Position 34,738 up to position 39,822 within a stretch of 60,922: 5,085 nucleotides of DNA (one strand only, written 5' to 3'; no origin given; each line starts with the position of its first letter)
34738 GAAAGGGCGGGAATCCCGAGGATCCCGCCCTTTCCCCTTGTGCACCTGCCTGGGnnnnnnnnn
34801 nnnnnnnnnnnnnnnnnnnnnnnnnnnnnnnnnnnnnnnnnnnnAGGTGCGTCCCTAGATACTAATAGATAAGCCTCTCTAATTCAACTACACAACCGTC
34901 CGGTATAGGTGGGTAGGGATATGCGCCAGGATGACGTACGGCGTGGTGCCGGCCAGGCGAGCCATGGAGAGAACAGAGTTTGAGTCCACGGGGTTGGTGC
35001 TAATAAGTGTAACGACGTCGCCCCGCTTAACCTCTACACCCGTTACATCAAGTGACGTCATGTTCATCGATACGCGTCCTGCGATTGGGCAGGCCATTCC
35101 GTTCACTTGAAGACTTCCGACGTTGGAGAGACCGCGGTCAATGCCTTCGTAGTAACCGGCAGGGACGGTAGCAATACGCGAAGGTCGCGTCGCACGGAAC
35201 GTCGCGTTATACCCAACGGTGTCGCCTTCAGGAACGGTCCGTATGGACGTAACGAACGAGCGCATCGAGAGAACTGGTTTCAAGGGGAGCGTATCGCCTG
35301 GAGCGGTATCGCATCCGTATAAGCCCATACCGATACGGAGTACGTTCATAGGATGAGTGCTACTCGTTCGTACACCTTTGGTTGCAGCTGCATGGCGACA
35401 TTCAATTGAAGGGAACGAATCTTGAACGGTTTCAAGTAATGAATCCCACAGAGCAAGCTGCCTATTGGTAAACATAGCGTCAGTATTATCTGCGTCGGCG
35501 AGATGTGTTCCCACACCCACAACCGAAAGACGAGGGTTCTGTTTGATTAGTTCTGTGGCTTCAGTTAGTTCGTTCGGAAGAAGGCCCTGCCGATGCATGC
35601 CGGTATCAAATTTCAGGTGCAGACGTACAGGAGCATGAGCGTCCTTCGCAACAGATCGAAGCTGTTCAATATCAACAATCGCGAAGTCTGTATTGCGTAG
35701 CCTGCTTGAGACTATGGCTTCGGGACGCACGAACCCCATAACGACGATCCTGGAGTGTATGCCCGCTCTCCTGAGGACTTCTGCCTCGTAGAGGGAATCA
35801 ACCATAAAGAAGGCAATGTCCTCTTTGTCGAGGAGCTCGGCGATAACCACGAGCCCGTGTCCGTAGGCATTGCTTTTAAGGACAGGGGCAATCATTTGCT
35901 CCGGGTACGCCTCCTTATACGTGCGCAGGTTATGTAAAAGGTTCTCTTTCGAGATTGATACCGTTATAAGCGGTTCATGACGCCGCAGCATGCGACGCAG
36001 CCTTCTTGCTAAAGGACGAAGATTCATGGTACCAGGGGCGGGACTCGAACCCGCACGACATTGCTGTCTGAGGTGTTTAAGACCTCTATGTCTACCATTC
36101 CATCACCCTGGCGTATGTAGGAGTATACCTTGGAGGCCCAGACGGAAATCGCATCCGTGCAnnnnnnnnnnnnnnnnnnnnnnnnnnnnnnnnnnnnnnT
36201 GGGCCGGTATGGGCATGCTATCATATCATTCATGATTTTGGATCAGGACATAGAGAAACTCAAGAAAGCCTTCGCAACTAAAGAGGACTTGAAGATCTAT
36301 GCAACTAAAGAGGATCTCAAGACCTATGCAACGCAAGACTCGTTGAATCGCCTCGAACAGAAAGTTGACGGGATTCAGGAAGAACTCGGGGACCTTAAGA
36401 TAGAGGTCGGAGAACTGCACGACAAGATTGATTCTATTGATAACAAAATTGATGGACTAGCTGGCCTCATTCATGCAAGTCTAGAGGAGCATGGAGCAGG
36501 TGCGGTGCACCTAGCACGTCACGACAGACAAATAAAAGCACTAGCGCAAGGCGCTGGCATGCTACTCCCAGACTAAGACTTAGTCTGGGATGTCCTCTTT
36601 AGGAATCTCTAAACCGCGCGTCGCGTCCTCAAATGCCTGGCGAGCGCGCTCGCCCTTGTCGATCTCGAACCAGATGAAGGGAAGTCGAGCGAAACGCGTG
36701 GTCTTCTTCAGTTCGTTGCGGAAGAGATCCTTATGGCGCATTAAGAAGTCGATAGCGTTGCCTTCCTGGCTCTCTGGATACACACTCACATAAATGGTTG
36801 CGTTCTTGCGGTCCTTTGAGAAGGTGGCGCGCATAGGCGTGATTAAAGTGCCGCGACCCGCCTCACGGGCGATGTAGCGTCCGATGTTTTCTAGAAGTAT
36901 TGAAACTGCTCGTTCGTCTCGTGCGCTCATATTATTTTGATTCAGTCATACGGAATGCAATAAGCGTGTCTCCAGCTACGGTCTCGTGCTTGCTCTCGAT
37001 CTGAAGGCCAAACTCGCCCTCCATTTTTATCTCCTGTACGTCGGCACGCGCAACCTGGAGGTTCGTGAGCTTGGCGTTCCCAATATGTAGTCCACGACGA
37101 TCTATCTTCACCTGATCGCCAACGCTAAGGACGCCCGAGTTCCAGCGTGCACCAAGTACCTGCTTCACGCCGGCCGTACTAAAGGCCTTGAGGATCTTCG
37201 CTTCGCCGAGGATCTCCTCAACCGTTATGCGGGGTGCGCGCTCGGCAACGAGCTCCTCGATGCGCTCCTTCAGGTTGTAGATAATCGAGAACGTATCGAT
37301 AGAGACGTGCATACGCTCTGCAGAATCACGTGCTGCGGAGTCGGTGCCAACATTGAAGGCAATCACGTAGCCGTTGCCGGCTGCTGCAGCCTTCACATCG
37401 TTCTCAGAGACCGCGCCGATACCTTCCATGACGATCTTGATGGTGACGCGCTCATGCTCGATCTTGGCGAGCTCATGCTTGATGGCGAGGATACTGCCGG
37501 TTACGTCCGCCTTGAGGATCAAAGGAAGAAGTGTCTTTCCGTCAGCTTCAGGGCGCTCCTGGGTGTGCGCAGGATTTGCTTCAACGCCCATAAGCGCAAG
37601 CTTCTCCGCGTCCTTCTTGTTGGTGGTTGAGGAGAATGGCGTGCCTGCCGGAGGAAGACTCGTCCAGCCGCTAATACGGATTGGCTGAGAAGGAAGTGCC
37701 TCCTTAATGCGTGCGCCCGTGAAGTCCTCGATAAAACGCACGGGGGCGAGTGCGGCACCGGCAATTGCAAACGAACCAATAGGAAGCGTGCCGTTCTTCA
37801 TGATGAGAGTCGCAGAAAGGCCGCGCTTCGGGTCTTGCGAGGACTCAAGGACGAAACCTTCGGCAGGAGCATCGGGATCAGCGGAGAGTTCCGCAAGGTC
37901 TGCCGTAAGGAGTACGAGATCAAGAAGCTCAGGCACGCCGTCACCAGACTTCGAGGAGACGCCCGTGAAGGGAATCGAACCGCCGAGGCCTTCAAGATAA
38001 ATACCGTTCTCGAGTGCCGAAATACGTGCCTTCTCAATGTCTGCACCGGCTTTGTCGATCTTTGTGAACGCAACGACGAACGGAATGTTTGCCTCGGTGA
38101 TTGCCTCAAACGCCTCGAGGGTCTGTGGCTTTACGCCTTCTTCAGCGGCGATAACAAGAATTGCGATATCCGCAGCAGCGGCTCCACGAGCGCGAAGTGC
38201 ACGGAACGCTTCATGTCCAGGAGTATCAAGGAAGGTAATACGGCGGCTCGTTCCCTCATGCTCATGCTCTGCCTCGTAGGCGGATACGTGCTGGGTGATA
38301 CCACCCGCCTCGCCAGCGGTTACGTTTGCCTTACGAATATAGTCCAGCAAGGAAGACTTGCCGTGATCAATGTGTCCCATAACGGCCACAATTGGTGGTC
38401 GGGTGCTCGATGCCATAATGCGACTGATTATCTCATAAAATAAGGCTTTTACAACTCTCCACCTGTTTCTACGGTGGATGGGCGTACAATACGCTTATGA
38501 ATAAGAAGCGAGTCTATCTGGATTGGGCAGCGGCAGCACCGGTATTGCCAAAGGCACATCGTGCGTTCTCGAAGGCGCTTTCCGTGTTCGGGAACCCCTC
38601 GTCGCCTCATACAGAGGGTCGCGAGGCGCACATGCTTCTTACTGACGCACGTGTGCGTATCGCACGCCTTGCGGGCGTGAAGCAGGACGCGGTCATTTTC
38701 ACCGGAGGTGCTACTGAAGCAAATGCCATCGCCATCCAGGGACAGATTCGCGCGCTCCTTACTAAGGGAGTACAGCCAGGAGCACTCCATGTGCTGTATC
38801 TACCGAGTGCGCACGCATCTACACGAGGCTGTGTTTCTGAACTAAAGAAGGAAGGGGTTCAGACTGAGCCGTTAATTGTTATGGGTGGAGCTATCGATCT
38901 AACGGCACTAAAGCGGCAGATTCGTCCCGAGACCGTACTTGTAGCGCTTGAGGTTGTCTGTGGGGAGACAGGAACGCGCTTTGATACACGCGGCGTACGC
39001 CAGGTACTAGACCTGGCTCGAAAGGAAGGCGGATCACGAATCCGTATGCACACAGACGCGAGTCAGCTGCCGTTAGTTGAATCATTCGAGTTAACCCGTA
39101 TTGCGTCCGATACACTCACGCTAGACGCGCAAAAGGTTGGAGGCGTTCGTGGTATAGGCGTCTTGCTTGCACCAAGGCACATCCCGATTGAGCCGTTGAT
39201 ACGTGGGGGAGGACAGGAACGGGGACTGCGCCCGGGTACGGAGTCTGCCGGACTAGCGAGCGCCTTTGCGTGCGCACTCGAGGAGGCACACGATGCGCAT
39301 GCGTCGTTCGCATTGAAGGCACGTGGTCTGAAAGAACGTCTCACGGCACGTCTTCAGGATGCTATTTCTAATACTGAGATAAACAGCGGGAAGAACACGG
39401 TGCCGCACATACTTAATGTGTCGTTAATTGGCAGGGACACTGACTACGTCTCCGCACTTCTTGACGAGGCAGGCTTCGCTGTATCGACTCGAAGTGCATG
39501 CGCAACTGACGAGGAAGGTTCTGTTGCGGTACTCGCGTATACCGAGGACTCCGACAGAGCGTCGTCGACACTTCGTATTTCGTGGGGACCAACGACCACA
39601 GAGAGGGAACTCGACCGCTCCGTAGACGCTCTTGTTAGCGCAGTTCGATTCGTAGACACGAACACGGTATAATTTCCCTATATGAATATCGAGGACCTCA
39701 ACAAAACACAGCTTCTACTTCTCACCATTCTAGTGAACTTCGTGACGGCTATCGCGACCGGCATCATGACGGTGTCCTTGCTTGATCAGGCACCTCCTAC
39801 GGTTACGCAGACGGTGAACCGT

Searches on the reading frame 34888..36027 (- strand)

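Call 33: search_protein_families(library=pfam, proteins=[window:34888-36027:-], max_evalue=0.001)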
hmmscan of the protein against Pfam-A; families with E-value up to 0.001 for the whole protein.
window:34888-36027:- (379 aa): 2 families
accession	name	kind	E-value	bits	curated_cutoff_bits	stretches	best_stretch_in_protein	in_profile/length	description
PF01168.26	Ala_racemase_N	-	1.2e-49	169.4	24.1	1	25-239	1-218/220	Alanine racemase, N-terminal domain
PF00842.27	Ala_racemase_C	-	8e-33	113.2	25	1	252-376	1-125/127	Alanine racemase, C-terminal domain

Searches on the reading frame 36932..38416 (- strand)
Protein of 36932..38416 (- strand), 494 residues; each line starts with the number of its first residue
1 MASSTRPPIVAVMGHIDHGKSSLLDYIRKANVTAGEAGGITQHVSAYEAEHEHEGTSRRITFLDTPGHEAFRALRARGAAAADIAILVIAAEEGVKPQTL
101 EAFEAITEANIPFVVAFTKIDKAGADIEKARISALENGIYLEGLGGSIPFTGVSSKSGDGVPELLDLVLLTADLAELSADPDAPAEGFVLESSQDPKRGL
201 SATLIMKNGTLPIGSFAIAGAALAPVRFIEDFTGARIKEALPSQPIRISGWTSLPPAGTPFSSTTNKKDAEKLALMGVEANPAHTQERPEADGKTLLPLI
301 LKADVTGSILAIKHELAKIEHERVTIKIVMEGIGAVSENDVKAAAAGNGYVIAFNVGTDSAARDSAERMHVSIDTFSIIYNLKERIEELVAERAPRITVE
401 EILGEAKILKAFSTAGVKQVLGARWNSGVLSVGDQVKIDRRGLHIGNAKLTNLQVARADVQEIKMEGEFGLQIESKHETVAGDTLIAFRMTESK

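Call 33: search_protein_families(library=pfam, proteins=[window:36932-38416:-], max_evalue=0.001)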
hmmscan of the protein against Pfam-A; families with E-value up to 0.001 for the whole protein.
window:36932-38416:- (494 aa): 7 families
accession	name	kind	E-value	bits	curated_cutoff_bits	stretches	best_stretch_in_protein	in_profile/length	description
PF00009.33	GTP_EFTU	-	1.1e-32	113.6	26.5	1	9-169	5-183/188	Elongation factor Tu GTP binding domain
PF11987.13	IF-2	-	1.9e-27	96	27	1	291-386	21-116/117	Translation-initiation factor 2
PF22042.2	EF-G_D2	-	1.9e-13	50.7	27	1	184-262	1-82/84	Elongation factor G domain 2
PF01926.29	MMR_HSR1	-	3.1e-11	43.8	21.9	1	10-119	2-113/113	50S ribosome-binding GTPase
PF00071.28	Ras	-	7.2e-05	22.9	21.6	1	11-165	3-153/162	Ras family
PF08477.19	Roc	-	9.2e-05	23.1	27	1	10-121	2-119/119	Ras of Complex, Roc, domain of DAPkinase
PF02421.24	FeoB_N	-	0.00024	21.1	27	0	10-138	3-133/156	Ferrous iron transport protein B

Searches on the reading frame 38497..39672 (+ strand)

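Call 33: search_protein_families(library=pfam, proteins=[window:38497-39672:+], max_evalue=0.001)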
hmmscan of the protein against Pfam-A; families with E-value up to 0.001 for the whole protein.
window:38497-39672:+ (391 aa): 2 families
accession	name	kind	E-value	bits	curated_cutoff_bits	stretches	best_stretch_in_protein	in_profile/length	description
PF00266.25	Aminotran_5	-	7.7e-33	114.4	21.5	1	6-374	1-370/371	Aminotransferase class-V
PF00155.27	Aminotran_1_2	-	0.00043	20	19.7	0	49-178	45-179/361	Aminotransferase class I and II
